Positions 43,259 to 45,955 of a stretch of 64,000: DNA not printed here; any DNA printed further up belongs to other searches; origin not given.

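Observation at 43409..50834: Unusual hydantoinase/acetone-carboxylase-type locus: HyuB-gamma fusion, ABM, second HyuB-gamma fusion, single HyuA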

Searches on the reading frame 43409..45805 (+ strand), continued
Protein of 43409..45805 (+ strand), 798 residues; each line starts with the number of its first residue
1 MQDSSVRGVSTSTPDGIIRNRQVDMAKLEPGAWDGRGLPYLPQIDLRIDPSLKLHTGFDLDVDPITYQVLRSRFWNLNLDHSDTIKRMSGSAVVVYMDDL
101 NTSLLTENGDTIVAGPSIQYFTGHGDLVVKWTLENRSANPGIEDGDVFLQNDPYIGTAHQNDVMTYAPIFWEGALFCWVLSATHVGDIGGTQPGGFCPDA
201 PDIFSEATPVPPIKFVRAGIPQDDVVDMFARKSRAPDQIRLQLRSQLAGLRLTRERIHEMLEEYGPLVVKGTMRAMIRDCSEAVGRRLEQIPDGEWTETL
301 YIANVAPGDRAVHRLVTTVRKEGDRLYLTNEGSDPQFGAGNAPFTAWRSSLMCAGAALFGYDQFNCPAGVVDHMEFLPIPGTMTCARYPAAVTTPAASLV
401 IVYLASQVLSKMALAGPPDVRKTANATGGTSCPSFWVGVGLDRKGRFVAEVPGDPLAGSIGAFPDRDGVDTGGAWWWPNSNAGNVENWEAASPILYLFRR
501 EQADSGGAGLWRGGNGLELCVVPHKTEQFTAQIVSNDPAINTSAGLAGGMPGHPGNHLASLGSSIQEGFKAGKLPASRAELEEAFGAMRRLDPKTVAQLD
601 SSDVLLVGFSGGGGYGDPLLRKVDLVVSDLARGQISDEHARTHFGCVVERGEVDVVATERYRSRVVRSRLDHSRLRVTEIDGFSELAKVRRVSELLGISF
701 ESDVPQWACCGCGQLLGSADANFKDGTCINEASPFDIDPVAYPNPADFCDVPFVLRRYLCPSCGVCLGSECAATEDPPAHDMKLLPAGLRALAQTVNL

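Call 34: search_solved_structures(query=A1, max_evalue=0.001, show_alignments=2)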
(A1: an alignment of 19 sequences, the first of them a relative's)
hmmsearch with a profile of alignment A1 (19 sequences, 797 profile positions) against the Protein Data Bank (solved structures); distinct sequences matched with E-value up to 0.001: 8.
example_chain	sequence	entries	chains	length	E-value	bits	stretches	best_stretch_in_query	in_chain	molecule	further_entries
5l9w_A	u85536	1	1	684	4.9e-72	246.3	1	95-676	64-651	Acetophenone carboxylase delta subunit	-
5m45_A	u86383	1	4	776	2.9e-70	240.4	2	424-690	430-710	Acetone carboxylase alpha subunit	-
5svb_A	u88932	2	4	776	8.5e-70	238.9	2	424-690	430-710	Acetone carboxylase alpha subunit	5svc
6yra_B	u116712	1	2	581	7.8e-57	196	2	58-523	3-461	Hydantoinase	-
7hk5_A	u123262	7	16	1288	3.6e-54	187.2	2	53-514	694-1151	N-methylhydantoinase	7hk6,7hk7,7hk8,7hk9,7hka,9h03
5l9w_C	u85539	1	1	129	8.6e-11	43.7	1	701-790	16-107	Acetophenone carboxylase beta subunit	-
5m45_C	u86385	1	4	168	3.2e-07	31.9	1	686-781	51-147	Acetone carboxylase gamma subunit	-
5svb_C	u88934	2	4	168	4.9e-07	31.3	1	686-781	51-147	Acetone carboxylase gamma subunit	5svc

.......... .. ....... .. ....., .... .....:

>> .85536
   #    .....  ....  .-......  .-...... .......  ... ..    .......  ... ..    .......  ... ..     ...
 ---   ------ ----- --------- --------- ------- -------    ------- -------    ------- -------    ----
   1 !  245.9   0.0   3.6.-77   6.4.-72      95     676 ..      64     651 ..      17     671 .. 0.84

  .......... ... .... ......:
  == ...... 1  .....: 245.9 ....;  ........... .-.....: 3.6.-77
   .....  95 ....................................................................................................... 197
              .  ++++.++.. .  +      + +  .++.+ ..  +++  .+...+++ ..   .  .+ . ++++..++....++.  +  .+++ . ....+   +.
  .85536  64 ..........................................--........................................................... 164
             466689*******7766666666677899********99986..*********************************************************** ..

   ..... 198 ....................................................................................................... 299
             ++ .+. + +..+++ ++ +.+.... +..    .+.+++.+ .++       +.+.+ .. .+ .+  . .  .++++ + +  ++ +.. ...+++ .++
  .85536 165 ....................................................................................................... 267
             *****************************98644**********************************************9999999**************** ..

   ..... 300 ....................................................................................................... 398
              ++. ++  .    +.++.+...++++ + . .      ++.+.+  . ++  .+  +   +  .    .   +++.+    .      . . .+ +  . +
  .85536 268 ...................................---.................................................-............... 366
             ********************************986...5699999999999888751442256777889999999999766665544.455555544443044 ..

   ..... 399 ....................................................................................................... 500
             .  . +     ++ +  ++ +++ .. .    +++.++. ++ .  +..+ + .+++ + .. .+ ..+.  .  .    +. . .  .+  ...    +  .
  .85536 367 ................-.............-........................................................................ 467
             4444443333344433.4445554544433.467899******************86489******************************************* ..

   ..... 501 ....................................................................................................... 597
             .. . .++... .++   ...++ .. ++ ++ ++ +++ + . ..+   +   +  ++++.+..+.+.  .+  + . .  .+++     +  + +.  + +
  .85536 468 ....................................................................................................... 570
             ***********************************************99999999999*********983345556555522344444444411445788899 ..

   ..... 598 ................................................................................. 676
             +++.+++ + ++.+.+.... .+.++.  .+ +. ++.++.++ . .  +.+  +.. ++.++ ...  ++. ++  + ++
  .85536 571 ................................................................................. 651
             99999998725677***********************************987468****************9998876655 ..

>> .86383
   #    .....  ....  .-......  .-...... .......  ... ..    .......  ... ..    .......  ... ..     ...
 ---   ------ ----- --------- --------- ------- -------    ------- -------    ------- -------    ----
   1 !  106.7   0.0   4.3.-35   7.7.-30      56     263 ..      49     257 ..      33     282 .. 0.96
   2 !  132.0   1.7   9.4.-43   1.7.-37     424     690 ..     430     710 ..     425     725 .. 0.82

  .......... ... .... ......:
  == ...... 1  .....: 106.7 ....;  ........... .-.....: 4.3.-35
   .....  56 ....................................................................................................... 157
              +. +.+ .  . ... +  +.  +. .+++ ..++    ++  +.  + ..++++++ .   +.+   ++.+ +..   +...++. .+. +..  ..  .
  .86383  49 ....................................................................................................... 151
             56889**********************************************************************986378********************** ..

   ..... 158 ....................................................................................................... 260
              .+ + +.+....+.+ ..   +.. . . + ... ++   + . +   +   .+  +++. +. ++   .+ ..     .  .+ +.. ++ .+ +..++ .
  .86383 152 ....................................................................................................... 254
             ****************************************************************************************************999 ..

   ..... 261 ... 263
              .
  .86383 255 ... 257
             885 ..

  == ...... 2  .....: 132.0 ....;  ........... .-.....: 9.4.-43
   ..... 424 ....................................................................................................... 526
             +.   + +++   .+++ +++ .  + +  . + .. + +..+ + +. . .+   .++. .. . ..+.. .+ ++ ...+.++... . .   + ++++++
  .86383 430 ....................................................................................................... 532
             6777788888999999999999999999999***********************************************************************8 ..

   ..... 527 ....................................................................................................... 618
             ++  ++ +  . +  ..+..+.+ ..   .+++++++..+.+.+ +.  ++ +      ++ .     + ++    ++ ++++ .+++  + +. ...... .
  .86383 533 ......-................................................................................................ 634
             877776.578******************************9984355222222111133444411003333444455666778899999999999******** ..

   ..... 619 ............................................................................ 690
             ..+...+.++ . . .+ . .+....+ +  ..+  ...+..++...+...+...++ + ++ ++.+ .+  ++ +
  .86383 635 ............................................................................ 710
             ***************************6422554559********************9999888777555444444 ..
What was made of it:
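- On Ketone-carboxylase branches (Acx and Apc): The family profile hits ApcB (8.6e-11) and AcxC (3e-7) (call 34).
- The C-terminus hits the gamma chains 5l9w_C (8.6e-11) and 5m45_C (3e-7) (call 34). The family profile scores about 45-60 bits higher on ApcD and AcxB than on CapB and NMHase (call 34).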

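Call 43: find_related_loci(query=A1, collection=metagenome_contigs, flank=6000)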
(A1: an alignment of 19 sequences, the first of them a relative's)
Query A1 (798 aa) in metagenome_contigs; peptide patterns used: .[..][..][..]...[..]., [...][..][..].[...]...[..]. (x = any residue, [..] = any of these).
116 stretches matched a pattern; 68 encode a relative of the query (tblastn E <= 1e-3); 68 distinct loci.
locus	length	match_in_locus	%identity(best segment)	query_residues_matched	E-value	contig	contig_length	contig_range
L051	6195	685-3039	69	8-792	0e+0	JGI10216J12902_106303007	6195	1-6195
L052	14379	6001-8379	66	1-792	0e+0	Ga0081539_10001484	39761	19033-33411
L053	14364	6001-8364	60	7-793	0e+0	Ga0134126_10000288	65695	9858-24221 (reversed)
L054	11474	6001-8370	59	9-796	0e+0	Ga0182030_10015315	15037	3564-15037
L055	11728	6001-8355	57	10-792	0e+0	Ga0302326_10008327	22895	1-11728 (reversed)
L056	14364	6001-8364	57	7-792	0e+0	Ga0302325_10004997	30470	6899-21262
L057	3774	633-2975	55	7-784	0e+0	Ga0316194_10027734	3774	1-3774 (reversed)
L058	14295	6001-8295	54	24-784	0e+0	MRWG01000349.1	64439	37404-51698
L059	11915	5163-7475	55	17-786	0e+0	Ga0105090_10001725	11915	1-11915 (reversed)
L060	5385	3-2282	54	41-795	0e+0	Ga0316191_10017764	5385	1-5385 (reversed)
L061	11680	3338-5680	49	10-784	0e+0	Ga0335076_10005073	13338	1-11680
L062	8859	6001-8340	49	11-784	0e+0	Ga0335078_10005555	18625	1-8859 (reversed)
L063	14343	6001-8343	49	10-784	0e+0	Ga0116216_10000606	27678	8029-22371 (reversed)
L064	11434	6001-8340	48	11-784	0e+0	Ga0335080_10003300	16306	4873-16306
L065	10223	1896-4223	48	15-784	0e+0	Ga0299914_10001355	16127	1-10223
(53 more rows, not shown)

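Call 51: search_dna_similar(query=window:43409-45805:+, collection=plasmids, mode=protein, max_rows=15)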
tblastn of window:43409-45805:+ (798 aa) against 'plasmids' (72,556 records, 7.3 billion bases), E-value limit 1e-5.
Records with a match: 943; places in all: 1309; records where one place covers at least 80% of the query: 9.
Best place of each record, by identity: <60% 943.
By first word of the organism name: Agrobacterium 173; Rhizobium 159; Sinorhizobium 115; Pseudosulfitobacter 49; Paracoccus 34; Rhodococcus 21; Sulfitobacter 20; Ensifer 15; Paraburkholderia 14; Shinella 13; and 111 more.
By predicted mobility (MOB-suite, as given by PLSDB): non-mobilizable 545; conjugative 280; mobilizable 118.
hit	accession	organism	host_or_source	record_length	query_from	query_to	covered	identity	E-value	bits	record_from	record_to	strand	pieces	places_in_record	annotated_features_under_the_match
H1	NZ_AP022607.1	Mycobacterium branderi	-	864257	25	777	94%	33.1%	2e-101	352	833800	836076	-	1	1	hydantoinase B/oxoprolinase family protein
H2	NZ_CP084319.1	Haloterrigena alkaliphila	Salt lake,Salt lake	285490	33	696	83%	36.9%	4e-114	389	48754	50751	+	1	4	hydantoinase B/oxoprolinase family protein | acetone carboxylase subunit gamma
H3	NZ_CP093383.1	Rhodococcus opacus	cell culture,forest soil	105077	33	784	94%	32.4%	2e-100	348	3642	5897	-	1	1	hydantoinase B/oxoprolinase family protein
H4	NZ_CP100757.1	Natrinema gelatinilyticum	marine sediment,sediment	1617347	32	679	81%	37.3%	6e-118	400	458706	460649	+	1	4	record has no annotation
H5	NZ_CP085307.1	Haladaptatus pallidirubidus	cell culture,saline soil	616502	40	659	78%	37.2%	1e-107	370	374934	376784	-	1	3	hydantoinase B/oxoprolinase family protein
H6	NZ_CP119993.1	Halomarina sp. PSR21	cell culture,saline soil from Tarim ...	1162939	33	650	77%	36.7%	9e-113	385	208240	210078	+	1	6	record has no annotation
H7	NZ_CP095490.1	Halorientalis marina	cell culture,salt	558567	62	787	91%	29.8%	5e-63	238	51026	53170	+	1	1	hydantoinase B/oxoprolinase family protein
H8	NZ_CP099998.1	Natronosalvus halobius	cell culture,sediment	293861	47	670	78%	34.7%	3e-96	337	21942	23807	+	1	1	hydantoinase B/oxoprolinase family protein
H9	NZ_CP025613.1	Niveispirillum cyanobacteriorum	sing cell,cyanobacterial aggregates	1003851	61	784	91%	28.5%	2e-57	221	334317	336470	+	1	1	none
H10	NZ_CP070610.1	Rhodococcus koreensis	cell culture,rhizosphere of apple ...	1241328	60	777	90%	25.8%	3e-32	143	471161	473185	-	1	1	record has no annotation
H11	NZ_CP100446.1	Natrinema caseinilyticum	marine sediment,sediment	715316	56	767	89%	25.6%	7e-34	148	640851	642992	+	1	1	hydantoinase B/oxoprolinase family protein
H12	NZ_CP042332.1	Bosea sp. F3-2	soybean,soil sample,rhizosphere soil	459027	63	677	77%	28.6%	2e-19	101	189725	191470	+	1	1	hydantoinase B/oxoprolinase family protein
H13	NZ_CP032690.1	Rhizobium sp. CCGE532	Phaseolus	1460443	48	666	78%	28.1%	1e-18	100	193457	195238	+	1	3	record has no annotation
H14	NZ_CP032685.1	Rhizobium sp. CCGE531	Phaseolus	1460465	48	666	78%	28.1%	1e-18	100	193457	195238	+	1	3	record has no annotation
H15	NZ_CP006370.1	Aureimonas sp. AU20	-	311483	62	725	83%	26.2%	2e-28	131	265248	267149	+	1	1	hydantoinase B/oxoprolinase family protein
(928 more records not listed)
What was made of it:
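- Tried and rejected: A protein-mode search gave only relatives at 37% identity or less (call 51).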

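Call 52: get_annotated_region(hit=H2, flank=6000)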
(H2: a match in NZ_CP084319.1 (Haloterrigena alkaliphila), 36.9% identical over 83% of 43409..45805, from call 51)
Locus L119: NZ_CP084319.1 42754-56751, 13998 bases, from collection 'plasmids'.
description: Haloterrigena alkaliphila strain KZCA68 plasmid unnamed1, complete sequence
organism: Haloterrigena alkaliphila (NCBI taxid 2816475)
taxonomy: Archaea; Euryarchaeota; Halobacteria; Halobacteriales; Natrialbaceae; Haloterrigena; Haloterrigena alkaliphila
host: -; source: Salt lake,Salt lake; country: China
typing (MOB-suite, as given by PLSDB): non-mobilizable
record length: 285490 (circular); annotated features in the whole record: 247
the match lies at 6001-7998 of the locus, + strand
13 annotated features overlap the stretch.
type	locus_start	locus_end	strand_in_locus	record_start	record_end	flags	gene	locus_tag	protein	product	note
CDS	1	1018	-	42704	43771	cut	-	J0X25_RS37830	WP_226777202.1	phosphotransferase family protein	-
CDS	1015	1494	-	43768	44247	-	-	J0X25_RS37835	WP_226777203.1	hypothetical protein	-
CDS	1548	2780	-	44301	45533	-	-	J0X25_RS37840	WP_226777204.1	acyl-CoA dehydrogenase family protein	-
CDS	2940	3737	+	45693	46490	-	-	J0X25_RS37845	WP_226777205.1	acetoacetate decarboxylase family protein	-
CDS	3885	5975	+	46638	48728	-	-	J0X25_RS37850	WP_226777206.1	hydantoinase/oxoprolinase family protein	-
CDS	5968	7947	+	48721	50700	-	-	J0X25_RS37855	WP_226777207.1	hydantoinase B/oxoprolinase family protein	-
CDS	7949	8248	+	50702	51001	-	-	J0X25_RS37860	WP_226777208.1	acetone carboxylase subunit gamma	-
CDS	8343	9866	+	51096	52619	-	-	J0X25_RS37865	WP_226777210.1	AMP-binding protein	-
CDS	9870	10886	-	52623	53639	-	-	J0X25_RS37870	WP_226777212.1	zinc-binding dehydrogenase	-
CDS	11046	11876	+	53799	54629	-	-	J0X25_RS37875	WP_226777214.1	enoyl-CoA hydratase/isomerase family protein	-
CDS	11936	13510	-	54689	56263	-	-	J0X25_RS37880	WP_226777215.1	long-chain-fatty-acid--CoA ligase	-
CDS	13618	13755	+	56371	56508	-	-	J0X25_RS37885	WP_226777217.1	hypothetical protein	-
CDS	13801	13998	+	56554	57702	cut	-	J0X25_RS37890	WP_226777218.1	acyl-CoA dehydrogenase family protein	-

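Call 53: get_annotated_region(hit=H3, flank=6000)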
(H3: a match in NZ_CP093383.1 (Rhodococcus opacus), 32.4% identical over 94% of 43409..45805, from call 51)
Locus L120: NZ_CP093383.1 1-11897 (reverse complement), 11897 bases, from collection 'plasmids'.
description: Rhodococcus opacus strain S8 plasmid pCP105, complete sequence
organism: Rhodococcus opacus (NCBI taxid 37919)
taxonomy: Bacteria; Actinomycetota; Actinomycetes; Mycobacteriales; Nocardiaceae; Rhodococcus; Rhodococcus opacus
host: -; source: cell culture,forest soil; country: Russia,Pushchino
typing (MOB-suite, as given by PLSDB): mobilizable; replicon rep_cluster_1181; relaxase MOBP,MOBP
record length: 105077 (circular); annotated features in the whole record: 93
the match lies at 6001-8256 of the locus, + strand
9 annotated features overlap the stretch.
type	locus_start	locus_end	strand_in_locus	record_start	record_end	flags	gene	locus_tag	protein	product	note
CDS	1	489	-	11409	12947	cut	-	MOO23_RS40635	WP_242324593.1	class I adenylate-forming enzyme family protein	-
CDS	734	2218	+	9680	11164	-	-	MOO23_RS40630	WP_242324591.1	NAD(P)/FAD-dependent oxidoreductase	-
CDS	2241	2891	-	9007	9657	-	-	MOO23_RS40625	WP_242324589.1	TetR/AcrR family transcriptional regulator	-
CDS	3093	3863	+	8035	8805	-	-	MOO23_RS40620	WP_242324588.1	SDR family NAD(P)-dependent oxidoreductase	-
CDS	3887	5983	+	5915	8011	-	-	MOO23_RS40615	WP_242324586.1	hydantoinase/oxoprolinase family protein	-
CDS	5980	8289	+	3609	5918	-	-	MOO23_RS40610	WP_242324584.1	hydantoinase B/oxoprolinase family protein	-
CDS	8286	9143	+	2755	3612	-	-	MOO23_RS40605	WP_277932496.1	SDR family oxidoreductase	-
CDS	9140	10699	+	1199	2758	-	-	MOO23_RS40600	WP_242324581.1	acyl--CoA ligase family protein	-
CDS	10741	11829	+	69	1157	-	-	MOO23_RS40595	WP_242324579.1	serine hydrolase domain-containing protein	-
